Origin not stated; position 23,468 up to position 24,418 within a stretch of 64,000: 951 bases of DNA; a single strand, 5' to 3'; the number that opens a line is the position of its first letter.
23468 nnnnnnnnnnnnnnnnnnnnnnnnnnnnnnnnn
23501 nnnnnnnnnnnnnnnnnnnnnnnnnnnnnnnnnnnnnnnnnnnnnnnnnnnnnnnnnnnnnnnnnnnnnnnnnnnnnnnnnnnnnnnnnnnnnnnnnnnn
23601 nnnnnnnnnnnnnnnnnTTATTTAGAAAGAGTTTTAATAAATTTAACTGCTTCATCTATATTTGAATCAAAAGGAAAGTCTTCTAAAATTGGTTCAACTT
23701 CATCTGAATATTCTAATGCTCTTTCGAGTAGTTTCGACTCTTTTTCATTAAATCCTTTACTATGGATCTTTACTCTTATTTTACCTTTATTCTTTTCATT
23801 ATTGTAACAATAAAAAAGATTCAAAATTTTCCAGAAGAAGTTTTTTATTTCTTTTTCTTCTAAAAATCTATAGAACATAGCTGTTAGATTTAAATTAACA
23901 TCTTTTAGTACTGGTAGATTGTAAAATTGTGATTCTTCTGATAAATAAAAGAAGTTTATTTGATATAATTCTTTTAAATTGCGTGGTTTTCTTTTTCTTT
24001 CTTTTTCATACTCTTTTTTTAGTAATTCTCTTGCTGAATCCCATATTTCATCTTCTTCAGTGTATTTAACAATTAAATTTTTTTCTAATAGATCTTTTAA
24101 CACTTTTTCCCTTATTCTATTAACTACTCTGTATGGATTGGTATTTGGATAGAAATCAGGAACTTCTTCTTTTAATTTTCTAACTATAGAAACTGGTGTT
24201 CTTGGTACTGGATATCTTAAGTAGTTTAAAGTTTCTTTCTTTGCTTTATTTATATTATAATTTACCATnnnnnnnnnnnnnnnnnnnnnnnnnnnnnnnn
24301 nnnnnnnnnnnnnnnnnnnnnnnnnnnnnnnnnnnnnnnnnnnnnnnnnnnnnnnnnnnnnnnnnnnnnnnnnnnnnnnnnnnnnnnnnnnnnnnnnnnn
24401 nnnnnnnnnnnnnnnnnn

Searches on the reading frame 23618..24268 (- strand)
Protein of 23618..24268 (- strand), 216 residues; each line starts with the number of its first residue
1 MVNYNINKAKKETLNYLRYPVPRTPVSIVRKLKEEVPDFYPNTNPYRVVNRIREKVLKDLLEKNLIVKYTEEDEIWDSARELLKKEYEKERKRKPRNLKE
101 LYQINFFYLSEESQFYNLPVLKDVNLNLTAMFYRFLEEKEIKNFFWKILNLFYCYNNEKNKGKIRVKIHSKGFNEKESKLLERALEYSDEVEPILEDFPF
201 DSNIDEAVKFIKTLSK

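Call 10: search_protein_families(library=pfam, proteins=[window:23618-24268:-], max_evalue=0.1)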
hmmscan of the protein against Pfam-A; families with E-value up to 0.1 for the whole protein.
window:23618-24268:- (216 aa): 0 families

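Call 12: find_encoding_contigs(protein=window:23618-24268:-, flank=10000, max_places=6)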
Protein window:23618-24268:- (216 aa): 7 contigs read that carry it; 3 places shown.
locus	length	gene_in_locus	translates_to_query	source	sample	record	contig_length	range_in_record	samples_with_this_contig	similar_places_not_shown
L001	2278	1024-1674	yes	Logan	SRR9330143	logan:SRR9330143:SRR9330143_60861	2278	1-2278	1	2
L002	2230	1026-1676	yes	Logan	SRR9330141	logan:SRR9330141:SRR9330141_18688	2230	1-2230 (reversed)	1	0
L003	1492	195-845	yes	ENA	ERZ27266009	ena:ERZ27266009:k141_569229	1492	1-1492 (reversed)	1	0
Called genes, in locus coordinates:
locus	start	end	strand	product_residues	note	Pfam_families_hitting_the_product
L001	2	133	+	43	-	?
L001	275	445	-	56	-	-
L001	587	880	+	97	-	PF05239:PRC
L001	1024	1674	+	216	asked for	-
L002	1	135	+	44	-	?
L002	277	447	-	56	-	-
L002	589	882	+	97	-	PF05239:PRC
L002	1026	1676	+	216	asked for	-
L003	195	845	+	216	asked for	-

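Call 13: find_homologous_proteins(query=window:23618-24268:-)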
Query window:23618-24268:- (216 aa): 15 proteins with E <= 0.001 among 851 candidates.
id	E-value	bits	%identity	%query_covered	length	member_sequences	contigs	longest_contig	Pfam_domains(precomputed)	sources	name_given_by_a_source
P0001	1.4e-133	461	100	100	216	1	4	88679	-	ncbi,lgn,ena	-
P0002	6.4e-92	325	66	100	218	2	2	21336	-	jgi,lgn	-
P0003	3.4e-91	323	68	100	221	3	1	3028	-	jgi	-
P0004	3.9e-86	306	67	98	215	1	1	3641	-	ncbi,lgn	ncbi:MAG: hypothetical protein ACOCT9_01875 [archaeon]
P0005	1.8e-75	272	58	99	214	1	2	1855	-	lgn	-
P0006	1.3e-73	265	57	99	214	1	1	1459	-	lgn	-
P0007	1.5e-73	265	55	99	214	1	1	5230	-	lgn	-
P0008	1.8e-72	262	55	99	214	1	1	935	-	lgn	-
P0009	2.7e-72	261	55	99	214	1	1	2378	-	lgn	-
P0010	6.3e-71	257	53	99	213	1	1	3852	-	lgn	-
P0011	2.7e-67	245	54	99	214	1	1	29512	-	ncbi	-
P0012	2.4e-65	238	53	99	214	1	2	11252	-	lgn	-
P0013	4.9e-65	237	50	100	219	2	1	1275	-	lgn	-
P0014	1.6e-49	187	42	99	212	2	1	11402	-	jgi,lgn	jgi:hypothetical protein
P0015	6.1e-41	159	39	95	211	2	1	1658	-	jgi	-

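Call 14: find_encoding_contigs(protein=P0002, flank=10000, max_places=3)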
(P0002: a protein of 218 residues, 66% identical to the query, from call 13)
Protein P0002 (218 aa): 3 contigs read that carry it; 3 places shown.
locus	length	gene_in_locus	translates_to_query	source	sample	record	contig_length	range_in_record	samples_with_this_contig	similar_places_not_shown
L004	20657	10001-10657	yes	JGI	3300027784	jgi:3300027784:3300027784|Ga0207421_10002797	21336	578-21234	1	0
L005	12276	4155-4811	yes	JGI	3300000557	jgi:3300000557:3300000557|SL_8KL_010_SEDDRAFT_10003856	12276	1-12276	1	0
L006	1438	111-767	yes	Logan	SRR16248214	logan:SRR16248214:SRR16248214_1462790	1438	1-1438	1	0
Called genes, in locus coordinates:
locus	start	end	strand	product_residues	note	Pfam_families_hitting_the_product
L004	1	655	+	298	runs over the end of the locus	-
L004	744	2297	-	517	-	-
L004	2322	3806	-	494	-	PF00478:IMPDH, PF03060:NMO (faint), PF00571:CBS, PF01645:Glu_synthase (weak)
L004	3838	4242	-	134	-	PF05014:Nuc_deoxyrib_tr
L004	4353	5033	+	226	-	PF13353:Fer4_12 (weak), PF04055:Radical_SAM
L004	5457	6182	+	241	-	-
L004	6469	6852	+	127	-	-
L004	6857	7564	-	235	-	-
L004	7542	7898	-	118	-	-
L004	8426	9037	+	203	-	PF13412:HTH_24 (weak)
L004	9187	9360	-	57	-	-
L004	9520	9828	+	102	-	PF05239:PRC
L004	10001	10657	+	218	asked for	-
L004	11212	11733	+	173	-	-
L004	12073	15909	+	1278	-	-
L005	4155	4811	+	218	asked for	-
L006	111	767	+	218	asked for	-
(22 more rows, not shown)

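Call 15: find_encoding_contigs(protein=P0011, flank=10000, max_places=3)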
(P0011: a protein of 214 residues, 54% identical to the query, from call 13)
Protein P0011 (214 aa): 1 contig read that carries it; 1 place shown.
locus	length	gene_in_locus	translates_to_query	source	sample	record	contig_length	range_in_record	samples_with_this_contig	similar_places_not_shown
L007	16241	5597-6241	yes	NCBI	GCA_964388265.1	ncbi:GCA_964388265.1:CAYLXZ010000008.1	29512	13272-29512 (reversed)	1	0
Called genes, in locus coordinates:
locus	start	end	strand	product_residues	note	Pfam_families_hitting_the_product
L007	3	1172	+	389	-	?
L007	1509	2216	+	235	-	-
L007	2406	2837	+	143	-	-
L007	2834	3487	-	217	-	-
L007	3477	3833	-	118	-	-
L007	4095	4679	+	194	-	PF24034:DUF7343 (faint)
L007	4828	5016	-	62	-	-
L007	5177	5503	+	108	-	PF05239:PRC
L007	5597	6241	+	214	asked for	-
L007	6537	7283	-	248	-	PF01978:TrmB, PF11495:TrmB_EBD_N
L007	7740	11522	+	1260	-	PF10102:DUF2341 (weak)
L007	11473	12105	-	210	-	PF01135:PCMT, PF00398:RrnaAD (weak), PF13649:Methyltransf_25 (faint)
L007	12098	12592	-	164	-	PF02002:TFIIE_alpha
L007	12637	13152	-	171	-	PF01994:Trm56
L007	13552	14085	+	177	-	-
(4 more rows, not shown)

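Call 16: find_encoding_contigs(protein=P0014, flank=10000, max_places=3)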
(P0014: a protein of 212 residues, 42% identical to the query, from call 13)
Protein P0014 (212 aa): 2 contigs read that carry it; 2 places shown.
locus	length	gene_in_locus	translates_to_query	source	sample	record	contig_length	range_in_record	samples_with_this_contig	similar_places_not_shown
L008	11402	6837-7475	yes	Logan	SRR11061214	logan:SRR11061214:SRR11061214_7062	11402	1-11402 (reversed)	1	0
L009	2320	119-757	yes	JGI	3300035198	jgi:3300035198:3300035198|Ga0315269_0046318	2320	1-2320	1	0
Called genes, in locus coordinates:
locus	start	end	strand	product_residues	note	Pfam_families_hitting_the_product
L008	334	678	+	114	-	-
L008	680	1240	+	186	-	PF01997:Translin (weak)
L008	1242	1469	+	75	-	-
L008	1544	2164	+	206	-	PF13238:AAA_18 (faint), PF13521:AAA_28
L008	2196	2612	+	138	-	-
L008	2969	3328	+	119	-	-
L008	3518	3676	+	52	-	-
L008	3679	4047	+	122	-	PF27297:AF_0843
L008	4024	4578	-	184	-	PF00583:Acetyltransf_1, PF13673:Acetyltransf_10, PF13508:Acetyltransf_7 (weak)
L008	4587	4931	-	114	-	-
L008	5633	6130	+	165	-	-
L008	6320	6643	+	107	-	PF05239:PRC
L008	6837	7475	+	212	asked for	-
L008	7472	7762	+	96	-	PF01035:DNA_binding_1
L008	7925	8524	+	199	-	-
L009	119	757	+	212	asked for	-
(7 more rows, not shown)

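Call 27: find_related_loci(query=A1, collection=genome_contigs, flank=10000)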
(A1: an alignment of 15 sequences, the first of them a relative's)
Query A1 (216 aa) in genome_contigs; peptide patterns used: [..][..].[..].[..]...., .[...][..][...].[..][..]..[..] (x = any residue, [..] = any of these).
181 stretches matched a pattern; 3 encode a relative of the query (tblastn E <= 1e-3); 3 distinct loci.
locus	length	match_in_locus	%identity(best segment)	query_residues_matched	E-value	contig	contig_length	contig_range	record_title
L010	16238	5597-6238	54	1-214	3e-74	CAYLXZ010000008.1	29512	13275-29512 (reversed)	MAG TPA_asm: Candidatus Micrarchaeota archaeon isolate ERP127260_co1_113 genome assembly, contig: NODE_540_length_29512_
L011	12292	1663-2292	50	1-210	2e-70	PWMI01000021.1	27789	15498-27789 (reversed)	MAG: Candidatus Iainarchaeum archaeon isolate CSSed10_269 CS-Sed10-C2461, whole genome shotgun sequence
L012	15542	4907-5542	40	1-214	2e-55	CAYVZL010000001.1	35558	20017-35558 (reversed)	MAG TPA_asm: Candidatus Micrarchaeota archaeon isolate binchicken_co266_294 genome assembly, contig: NODE_2082_length_35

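Call 44: predict_structure(alignment_id=A1)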
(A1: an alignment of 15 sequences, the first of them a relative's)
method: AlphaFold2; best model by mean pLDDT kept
length: 216 residues; sequences in the alignment: 15
mean_pLDDT: 92.1   pTM: 0.88
mean pLDDT of the five models: 92.1, 91.8, 90.5, 90.3, 89.9
residues with pLDDT >= 90: 167; 70-90: 47; 50-70: 2; < 50: 0
segments of 3 or more residues with pLDDT < 50: none
pLDDT, mean of each block of 10 residues (from residue 1): 89 96 97 96 94 96 97 95 94 90 96 88 94 84 91 92 92 89 93 82 93 86
secondary structure, 60 per line:
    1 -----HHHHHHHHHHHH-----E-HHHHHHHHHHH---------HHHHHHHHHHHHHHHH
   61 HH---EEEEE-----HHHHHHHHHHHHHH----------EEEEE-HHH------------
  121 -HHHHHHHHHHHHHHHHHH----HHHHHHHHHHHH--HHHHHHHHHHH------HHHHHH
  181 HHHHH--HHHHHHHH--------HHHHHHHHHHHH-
elements in order: H6-17 H25-35 H45-62 E66-70 H76-89 E100-104 H122-139 H144-155 H158-168 H175-185 H188-195 H204-215

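Call 48: fold_search(model_id=the predicted structure, library=pdb)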
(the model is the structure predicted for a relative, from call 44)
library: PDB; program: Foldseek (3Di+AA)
matches with E <= 10: 76; with E <= 0.001: 0
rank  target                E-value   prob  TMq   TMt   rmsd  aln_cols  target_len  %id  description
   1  1fp1                  5.0e-01  0.25  0.26  0.18  15.9       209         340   12  CRYSTAL STRUCTURE ANALYSIS OF CHALCONE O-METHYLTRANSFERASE (released 2001-03-07)
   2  5f5f_G                9.2e-01  0.72  0.29  0.41  10.0       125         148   11  X-ray structure of Roquin ROQ domain in complex with a Selex-derived hexa-loop RNA motif (released 2016-04-06)
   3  5f5f_A                1.1e+00  0.63  0.29  0.39  10.1       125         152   12  X-ray structure of Roquin ROQ domain in complex with a Selex-derived hexa-loop RNA motif (released 2016-04-06)
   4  3w6j_E                1.1e+00  0.41  0.23  0.29   8.8       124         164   16  Crystal structure of ScpAB core complex (released 2013-04-24)
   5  6tqa_C                1.2e+00  0.38  0.30  0.40  14.1       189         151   12  X-ray structure of Roquin ROQ domain in complex with a UCP3 CDE2 SL RNA motif (released 2020-05-27)
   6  4z31_B                1.3e+00  0.16  0.29  0.22  15.5       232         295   10  Crystal structure of the RC3H2 ROQ domain in complex with stem-loop and double-stranded forms of RNA (released 2015-10-14)
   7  4rgu_B                1.4e+00  0.28  0.22  0.31   7.1       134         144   15  Crystal Structure of Putative MarR Family Transcriptional Regulator HcaR from Acinetobacter sp. ADP complexed with fer (released 2015-03-04)
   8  4qi2_C                1.4e+00  0.57  0.29  0.40  10.7       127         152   13  X-ray structure of the ROQ domain from murine Roquin-1 in complex with a 23-mer Tnf-CDE RNA (released 2014-07-16)
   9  5wdd_B                1.5e+00  0.11  0.18  0.22  10.5       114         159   12  Crystal structure of chicken BOK (released 2018-02-28)
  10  4z31_A                1.6e+00  0.14  0.29  0.22  16.5       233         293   11  Crystal structure of the RC3H2 ROQ domain in complex with stem-loop and double-stranded forms of RNA (released 2015-10-14)
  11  3bua_A                1.6e+00  0.04  0.15  0.16  16.6       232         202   12  Crystal Structure of TRF2 TRFH domain and APOLLO peptide complex (released 2008-02-19)
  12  4ulw_B                1.8e+00  0.57  0.30  0.40   9.0       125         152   12  Crystal structure of the ROQ-domain of human ROQUIN1 (released 2015-01-14)
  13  3x1o_A                2.1e+00  0.30  0.30  0.41  14.6       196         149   10  Crystal structure of the ROQ domain of human Roquin (released 2015-03-11)
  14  4qil_A                2.1e+00  0.13  0.29  0.22  16.6       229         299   10  Crystal structure of the ROQ domain of human Roquin in complex with the Hmg19 stem-loop RNA (released 2014-07-16)
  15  4qi2_A                2.2e+00  0.44  0.29  0.40  10.7       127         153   13  X-ray structure of the ROQ domain from murine Roquin-1 in complex with a 23-mer Tnf-CDE RNA (released 2014-07-16)
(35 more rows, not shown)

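Call 51: find_related_loci(query=A1, collection=viral_contigs, flank=5000)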
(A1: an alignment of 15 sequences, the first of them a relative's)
Query A1 (216 aa) in viral_contigs; peptide patterns used: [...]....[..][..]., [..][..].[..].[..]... (x = any residue, [..] = any of these).
290 stretches matched a pattern, but none encodes a relative of the query by tblastn (E <= 1e-3).

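Call 53: find_related_loci(query=A1, collection=metagenome_contigs, flank=7000)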
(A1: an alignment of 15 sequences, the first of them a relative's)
Query A1 (216 aa) in metagenome_contigs; peptide patterns used: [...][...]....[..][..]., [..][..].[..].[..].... (x = any residue, [..] = any of these).
372 stretches matched a pattern; 12 encode a relative of the query (tblastn E <= 1e-3); 12 distinct loci.
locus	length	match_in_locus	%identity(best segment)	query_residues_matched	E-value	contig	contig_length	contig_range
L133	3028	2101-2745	68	1-215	8e-100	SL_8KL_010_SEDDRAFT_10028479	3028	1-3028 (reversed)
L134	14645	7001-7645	66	1-215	2e-91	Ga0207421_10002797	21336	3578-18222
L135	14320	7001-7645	66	1-215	9e-91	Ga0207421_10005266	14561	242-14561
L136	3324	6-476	68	59-215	6e-69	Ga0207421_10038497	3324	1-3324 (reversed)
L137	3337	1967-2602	39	1-214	4e-51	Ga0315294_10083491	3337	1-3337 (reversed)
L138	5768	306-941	39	1-214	3e-50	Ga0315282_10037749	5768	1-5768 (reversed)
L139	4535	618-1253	37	1-214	1e-50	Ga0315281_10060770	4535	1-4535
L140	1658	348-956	39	7-212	4e-50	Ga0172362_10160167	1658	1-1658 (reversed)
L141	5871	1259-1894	39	1-214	1e-48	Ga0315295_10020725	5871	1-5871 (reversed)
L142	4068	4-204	64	148-214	5e-24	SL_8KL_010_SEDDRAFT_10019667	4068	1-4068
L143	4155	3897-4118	46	1-74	1e-15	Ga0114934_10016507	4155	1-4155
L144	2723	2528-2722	45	1-65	2e-13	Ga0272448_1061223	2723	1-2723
